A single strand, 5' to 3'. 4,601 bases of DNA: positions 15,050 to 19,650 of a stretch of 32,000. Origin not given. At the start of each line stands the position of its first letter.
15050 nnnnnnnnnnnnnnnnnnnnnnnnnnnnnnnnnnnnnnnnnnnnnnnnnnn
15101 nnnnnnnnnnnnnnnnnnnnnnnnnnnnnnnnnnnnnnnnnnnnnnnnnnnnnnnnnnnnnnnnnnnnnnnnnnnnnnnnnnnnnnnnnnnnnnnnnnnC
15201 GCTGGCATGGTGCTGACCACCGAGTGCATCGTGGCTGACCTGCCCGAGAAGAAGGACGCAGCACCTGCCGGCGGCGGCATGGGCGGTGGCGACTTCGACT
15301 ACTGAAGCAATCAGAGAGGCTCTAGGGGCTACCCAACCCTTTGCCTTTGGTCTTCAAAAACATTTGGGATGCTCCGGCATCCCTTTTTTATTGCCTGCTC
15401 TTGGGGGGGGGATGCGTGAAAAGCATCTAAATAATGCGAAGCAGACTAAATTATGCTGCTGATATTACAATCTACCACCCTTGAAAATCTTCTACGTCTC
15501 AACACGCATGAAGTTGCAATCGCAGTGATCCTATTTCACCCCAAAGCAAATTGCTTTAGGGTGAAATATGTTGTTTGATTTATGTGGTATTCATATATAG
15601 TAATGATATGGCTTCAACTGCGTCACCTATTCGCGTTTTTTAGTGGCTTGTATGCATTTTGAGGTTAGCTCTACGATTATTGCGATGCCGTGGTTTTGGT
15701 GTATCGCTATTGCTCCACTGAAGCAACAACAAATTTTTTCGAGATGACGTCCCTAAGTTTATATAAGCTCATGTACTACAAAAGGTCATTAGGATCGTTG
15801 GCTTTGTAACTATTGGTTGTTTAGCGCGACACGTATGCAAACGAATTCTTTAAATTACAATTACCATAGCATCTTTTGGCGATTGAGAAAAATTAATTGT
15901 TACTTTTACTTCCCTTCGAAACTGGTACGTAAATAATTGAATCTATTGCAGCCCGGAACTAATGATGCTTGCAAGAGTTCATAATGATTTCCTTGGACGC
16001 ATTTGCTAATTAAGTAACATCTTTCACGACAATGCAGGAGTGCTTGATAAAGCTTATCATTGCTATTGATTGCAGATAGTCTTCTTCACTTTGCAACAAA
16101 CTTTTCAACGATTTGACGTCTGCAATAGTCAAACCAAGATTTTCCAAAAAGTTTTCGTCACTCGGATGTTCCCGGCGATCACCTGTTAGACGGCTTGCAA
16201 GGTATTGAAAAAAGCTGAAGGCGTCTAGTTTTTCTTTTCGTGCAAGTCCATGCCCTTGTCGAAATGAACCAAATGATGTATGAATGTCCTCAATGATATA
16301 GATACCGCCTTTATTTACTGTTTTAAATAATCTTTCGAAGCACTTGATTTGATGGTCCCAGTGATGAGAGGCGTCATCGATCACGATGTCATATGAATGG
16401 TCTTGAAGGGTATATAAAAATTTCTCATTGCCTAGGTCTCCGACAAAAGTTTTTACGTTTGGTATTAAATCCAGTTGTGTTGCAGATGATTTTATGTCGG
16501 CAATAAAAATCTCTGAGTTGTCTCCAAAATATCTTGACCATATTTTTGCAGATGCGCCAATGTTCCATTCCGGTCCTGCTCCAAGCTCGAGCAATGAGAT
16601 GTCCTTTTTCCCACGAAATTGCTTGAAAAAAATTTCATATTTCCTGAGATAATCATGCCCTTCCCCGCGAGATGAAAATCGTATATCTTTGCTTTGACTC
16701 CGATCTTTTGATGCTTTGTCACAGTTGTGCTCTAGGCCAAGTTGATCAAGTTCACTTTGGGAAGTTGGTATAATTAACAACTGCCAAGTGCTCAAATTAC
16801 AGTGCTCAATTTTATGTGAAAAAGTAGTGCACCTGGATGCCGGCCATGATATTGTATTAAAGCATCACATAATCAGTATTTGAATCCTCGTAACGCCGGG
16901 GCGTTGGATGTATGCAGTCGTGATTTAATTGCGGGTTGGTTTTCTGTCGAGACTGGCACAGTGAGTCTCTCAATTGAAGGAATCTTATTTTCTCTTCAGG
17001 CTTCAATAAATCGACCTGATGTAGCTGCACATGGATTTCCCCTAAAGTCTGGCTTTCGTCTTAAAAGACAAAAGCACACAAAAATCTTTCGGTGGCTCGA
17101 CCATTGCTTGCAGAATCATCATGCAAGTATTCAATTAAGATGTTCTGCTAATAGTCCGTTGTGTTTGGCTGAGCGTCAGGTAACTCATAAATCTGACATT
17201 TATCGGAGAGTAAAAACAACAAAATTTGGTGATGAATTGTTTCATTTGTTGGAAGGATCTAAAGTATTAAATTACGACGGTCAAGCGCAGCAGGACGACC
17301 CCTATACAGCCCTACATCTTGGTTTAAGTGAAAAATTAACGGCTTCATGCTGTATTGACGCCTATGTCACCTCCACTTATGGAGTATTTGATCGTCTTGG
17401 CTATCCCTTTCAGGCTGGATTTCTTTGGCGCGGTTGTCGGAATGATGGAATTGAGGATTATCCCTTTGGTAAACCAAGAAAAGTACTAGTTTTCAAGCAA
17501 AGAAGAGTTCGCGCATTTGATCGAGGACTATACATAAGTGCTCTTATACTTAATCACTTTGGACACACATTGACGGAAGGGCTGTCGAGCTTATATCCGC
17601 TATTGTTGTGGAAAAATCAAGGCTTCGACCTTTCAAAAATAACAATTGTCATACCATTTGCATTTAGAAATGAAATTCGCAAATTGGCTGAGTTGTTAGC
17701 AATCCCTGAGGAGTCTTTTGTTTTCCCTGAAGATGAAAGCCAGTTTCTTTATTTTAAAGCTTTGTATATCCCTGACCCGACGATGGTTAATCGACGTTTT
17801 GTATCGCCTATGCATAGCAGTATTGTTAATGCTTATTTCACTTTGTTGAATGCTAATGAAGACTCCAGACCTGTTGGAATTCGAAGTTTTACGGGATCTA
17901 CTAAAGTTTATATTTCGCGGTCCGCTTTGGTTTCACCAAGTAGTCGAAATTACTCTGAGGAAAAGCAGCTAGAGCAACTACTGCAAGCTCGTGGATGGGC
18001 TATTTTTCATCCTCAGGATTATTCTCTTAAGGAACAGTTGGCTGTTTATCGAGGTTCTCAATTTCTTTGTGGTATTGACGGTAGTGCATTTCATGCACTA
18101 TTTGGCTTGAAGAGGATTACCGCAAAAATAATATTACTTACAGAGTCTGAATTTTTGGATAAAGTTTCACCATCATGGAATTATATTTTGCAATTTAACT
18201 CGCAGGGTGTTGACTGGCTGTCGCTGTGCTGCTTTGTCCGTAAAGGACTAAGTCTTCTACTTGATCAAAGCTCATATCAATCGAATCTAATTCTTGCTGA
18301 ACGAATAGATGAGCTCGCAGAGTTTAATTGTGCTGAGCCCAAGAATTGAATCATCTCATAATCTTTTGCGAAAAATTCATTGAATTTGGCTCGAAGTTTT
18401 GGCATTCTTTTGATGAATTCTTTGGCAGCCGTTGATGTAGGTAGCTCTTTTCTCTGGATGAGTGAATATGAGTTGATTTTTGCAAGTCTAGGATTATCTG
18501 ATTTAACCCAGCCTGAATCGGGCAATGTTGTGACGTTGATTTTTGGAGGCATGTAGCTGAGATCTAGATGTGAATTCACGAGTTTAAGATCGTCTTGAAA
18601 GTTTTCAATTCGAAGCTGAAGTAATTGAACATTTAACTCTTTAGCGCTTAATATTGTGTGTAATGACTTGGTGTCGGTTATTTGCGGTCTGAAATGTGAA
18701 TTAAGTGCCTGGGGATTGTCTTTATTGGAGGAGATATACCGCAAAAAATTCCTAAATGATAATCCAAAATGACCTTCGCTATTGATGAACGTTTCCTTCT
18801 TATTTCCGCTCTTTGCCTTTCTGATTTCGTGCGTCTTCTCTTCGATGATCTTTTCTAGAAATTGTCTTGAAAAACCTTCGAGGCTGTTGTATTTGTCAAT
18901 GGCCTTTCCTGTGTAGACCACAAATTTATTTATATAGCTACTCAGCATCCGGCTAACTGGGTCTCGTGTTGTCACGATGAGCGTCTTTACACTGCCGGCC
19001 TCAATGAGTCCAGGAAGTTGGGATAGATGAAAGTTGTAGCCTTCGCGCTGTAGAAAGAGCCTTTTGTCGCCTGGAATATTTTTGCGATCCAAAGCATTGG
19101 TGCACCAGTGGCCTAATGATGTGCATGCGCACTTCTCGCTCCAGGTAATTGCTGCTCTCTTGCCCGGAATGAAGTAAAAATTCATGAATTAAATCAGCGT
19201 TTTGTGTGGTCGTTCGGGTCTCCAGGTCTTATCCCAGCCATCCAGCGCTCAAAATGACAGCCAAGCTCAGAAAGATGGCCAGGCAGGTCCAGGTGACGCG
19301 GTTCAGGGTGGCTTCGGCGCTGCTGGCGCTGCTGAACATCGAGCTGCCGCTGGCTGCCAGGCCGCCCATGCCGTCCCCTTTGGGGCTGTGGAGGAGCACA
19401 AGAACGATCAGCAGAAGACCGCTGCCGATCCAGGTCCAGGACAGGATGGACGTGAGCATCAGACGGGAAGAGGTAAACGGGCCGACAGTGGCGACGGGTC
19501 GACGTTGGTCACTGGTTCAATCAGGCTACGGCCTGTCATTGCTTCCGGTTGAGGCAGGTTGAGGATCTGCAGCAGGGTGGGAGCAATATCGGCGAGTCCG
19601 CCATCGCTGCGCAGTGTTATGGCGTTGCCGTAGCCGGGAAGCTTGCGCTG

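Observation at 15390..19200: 3.8-kb low-GC island between groEL and secG encoding methyltransferase + GT61/DUF563 glycosyltransferase + Sulfotransfer_2-like sulfotransferase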

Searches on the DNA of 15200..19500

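Call 7: search_rna_families(source=window, start=15200, end=19500, threshold=evalue, max_evalue=1)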
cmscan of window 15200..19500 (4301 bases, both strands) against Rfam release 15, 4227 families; matches with E-value up to 1: 0.
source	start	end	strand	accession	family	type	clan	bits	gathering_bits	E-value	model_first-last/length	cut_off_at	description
